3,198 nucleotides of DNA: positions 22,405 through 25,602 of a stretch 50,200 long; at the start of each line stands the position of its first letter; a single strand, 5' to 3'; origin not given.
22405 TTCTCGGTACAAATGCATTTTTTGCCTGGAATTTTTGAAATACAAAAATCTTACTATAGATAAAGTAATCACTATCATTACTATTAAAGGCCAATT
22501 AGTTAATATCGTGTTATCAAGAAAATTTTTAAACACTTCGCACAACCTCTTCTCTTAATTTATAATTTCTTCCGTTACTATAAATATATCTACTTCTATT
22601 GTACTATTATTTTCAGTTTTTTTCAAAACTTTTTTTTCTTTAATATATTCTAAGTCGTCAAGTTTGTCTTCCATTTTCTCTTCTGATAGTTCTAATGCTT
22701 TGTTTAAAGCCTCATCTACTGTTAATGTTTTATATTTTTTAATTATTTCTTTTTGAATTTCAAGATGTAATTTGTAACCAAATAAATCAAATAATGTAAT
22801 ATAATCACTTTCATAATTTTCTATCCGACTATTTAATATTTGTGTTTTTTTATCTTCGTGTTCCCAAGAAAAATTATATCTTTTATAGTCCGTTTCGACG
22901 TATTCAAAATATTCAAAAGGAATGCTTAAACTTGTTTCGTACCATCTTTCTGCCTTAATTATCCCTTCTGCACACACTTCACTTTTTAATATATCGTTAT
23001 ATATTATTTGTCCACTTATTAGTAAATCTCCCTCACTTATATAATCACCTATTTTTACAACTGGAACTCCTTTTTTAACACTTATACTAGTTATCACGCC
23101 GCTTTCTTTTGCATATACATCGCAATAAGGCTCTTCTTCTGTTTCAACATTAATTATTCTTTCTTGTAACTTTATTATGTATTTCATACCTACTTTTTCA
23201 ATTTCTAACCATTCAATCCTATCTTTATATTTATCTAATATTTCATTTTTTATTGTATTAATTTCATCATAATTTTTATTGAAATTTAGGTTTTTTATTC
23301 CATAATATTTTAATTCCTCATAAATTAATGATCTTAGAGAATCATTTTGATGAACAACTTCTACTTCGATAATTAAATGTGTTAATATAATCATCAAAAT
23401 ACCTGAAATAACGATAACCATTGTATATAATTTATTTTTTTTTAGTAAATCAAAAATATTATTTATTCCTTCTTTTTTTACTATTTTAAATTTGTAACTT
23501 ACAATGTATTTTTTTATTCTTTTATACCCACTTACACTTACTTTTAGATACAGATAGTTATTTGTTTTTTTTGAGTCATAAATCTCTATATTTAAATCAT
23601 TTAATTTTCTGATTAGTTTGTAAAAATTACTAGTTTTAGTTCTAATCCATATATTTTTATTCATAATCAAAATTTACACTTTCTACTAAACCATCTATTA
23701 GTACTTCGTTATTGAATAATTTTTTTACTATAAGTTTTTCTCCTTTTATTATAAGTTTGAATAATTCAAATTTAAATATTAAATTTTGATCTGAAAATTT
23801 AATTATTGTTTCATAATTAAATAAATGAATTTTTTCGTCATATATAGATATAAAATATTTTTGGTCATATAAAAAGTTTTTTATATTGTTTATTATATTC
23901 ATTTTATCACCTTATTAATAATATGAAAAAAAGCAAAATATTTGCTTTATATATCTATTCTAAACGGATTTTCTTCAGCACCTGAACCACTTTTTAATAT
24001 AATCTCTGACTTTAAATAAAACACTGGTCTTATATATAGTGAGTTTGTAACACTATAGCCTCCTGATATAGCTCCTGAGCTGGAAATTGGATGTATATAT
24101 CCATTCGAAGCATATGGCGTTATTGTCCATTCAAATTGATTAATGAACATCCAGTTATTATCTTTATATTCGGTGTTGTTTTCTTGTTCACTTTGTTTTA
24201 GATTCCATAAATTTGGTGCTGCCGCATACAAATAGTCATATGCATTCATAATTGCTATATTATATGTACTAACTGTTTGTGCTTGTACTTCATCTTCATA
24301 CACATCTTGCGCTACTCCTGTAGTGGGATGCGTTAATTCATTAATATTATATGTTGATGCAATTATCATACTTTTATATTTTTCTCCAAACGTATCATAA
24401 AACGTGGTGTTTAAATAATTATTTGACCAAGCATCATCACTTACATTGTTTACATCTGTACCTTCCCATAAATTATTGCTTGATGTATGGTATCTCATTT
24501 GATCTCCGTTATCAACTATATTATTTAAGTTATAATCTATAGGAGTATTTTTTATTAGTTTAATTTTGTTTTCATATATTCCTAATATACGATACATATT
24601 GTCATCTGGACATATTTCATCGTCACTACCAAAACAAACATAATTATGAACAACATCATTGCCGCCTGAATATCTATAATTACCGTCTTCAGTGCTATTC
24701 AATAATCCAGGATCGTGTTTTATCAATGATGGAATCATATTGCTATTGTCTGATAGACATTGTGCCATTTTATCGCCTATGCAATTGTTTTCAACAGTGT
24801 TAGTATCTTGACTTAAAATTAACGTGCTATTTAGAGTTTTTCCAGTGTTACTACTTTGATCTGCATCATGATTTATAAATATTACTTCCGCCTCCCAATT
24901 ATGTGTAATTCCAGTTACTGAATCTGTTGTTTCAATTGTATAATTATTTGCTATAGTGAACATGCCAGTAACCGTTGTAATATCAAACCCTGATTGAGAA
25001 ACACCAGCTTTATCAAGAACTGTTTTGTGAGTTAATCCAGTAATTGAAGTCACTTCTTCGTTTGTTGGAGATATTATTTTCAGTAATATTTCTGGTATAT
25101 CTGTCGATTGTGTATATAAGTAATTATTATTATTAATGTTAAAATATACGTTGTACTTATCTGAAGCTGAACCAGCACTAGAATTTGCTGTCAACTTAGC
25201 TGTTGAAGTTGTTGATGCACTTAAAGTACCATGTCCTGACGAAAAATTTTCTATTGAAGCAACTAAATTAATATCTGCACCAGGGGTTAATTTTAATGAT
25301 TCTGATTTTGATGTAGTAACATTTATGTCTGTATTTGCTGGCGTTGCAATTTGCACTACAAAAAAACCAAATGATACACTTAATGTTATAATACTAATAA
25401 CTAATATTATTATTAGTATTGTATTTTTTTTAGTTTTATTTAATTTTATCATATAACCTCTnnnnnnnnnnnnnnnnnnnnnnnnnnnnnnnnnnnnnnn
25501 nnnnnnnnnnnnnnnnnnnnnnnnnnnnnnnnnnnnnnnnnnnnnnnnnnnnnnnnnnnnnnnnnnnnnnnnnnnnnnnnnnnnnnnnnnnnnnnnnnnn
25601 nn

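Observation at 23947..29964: Tandem operon of four divergent paralogs (P4-P3-P2-P1) between valS and the yqfC-yqfD sporulation genes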

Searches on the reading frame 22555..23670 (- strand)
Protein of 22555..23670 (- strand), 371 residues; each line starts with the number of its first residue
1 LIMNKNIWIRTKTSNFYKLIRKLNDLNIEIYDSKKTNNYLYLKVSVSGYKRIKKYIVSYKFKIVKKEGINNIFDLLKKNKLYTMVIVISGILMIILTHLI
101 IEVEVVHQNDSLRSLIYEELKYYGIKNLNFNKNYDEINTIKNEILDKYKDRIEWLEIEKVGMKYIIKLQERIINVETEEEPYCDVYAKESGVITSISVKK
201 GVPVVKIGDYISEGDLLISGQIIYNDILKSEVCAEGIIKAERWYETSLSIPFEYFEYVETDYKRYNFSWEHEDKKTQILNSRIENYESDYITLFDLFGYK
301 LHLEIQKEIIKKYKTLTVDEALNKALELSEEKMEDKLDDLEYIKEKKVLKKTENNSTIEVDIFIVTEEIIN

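Call 5: search_protein_families(library=pfam, max_evalue=0.01, proteins=[window:22555-23670:-])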
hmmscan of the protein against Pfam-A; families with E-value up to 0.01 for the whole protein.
window:22555-23670:- (371 aa): 1 family
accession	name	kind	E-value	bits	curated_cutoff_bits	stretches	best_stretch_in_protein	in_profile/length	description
PF06898.16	YqfD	-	1.9e-56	192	25.2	1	7-370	7-379/379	Putative stage IV sporulation protein YqfD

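Call 6: search_protein_families(library=ncbifam, max_evalue=0.01, proteins=[window:22555-23670:-])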
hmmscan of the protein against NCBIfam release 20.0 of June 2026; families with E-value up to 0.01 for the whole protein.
window:22555-23670:- (371 aa): 1 family
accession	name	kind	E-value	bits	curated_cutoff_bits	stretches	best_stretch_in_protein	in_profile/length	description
TIGR02876.1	spore_yqfD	equivalog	2.7e-45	155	256.7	1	4-370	6-380/382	sporulation protein YqfD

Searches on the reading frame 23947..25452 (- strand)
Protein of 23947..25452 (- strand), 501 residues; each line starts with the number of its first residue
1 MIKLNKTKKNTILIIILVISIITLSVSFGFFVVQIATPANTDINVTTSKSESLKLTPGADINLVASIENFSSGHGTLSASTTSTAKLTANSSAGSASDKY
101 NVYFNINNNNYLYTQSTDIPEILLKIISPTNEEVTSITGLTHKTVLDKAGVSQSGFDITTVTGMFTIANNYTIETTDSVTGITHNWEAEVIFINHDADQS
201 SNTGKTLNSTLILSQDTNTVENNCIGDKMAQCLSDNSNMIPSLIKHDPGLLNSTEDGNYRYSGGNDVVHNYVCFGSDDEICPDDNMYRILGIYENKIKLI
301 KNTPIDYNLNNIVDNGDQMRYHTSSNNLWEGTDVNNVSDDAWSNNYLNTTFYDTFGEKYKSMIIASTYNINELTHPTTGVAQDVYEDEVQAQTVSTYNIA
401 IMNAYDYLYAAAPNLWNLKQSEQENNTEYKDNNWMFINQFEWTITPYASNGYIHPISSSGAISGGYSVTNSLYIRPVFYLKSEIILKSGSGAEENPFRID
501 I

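Call 5: search_protein_families(library=pfam, max_evalue=0.01, proteins=[window:23947-25452:-])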
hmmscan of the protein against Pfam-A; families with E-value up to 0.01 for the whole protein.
window:23947-25452:- (501 aa): 1 family
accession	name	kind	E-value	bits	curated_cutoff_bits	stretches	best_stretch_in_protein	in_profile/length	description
PF19789.6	DUF6273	-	0.0005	20.4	23.5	1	333-482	28-172/172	Domain of unknown function (DUF6273)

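Call 6: search_protein_families(library=ncbifam, max_evalue=0.01, proteins=[window:23947-25452:-])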
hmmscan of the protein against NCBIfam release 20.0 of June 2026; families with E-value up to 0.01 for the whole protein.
window:23947-25452:- (501 aa): 0 families

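Call 32: search_protein_families(library=phrogs, max_evalue=0.01, proteins=[window:23947-25452:-])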
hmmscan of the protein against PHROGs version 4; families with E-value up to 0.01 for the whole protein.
window:23947-25452:- (501 aa): 1 family
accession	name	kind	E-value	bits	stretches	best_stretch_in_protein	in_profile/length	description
phrog_9958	-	unknown function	0.0087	16.4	0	435-487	124-181/210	-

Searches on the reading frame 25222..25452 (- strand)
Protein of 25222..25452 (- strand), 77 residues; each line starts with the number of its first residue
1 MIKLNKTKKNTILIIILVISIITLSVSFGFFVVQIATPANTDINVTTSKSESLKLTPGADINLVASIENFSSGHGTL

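Call 49: search_protein_families(library=ncbifam, max_evalue=10, proteins=[window:25222-25452:-])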
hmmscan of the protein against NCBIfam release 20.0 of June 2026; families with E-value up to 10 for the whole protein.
seq(77 aa): 4 families
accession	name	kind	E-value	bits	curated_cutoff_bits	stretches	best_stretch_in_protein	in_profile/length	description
TIGR01006.1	polys_exp_MPA1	subfamily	0.0015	18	296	1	5-57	15-67/226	CspC family polysaccharide chain length determinant protein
NF045999.1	MAG1140_fam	equivalog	0.0076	16.4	35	1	6-55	1-50/126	MAG1140 family protein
NF041870.1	Wzy_EPS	equivalog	0.037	12.7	670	1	11-71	190-250/486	exopolysaccharide repeat unit polymerase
TIGR04526.1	predic_Ig_block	subfamily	0.19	10.6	150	1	6-57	1-51/693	putative immunoglobulin-blocking virulence protein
